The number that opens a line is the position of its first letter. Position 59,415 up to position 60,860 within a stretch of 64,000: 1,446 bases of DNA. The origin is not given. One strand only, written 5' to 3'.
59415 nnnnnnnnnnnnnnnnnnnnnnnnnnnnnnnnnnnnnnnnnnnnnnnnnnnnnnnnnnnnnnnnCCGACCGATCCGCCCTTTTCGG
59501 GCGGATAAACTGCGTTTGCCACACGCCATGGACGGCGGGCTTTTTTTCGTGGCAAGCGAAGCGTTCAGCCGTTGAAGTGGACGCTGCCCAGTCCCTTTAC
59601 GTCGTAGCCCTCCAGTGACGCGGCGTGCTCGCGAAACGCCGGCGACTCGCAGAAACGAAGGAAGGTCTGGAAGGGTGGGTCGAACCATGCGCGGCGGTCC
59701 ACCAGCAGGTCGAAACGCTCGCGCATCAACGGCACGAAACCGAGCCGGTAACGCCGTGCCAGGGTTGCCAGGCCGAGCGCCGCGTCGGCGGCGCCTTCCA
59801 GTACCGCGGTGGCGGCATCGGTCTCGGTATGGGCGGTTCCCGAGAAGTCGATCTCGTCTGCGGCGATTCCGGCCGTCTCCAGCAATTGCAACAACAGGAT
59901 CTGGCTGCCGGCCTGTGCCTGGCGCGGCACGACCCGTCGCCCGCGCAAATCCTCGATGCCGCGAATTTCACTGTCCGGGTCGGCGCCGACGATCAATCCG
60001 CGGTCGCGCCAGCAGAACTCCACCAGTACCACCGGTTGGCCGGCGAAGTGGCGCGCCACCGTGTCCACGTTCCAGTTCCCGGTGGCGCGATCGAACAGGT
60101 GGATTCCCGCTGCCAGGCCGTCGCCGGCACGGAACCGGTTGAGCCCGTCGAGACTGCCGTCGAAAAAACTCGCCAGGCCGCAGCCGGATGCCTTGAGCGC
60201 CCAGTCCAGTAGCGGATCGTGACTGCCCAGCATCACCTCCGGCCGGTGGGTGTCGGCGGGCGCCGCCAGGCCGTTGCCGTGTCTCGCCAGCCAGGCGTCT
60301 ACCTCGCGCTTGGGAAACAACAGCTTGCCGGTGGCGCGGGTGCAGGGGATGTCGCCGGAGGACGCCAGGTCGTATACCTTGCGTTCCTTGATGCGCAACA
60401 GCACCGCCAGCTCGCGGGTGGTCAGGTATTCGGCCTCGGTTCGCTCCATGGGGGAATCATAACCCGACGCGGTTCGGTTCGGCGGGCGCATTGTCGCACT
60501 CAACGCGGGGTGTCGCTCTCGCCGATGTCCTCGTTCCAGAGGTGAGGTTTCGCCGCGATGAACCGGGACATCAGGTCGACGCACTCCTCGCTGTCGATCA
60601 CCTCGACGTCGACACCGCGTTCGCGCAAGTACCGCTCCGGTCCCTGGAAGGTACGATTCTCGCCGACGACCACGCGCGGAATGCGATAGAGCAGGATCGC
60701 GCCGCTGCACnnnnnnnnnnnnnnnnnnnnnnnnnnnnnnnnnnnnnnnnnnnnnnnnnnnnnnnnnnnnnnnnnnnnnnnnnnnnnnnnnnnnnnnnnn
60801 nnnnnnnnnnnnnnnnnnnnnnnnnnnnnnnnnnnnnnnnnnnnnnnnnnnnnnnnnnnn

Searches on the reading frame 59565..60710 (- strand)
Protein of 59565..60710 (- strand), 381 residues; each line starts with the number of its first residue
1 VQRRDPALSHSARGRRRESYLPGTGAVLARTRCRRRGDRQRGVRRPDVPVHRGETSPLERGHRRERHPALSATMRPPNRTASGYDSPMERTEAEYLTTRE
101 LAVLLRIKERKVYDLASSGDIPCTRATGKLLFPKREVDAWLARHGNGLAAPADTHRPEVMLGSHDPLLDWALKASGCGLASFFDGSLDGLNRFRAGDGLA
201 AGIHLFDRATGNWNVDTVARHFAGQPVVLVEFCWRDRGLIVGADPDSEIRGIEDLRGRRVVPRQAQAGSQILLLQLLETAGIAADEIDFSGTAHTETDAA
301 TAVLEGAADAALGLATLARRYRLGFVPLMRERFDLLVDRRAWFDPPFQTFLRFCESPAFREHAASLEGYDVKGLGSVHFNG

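Call 88: search_protein_families(library=pfam, max_evalue=1e-8, proteins=[window:59565-60710:-])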
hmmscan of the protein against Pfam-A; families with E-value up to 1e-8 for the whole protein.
window:59565-60710:- (381 aa): 2 families
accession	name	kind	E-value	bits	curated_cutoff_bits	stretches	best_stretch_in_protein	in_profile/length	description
PF12727.12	PBP_like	-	1.2e-49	168.5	27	1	173-354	7-192/193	PBP superfamily domain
PF12728.13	HTH_17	-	8.7e-13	48.8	27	1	95-144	1-50/51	Helix-turn-helix domain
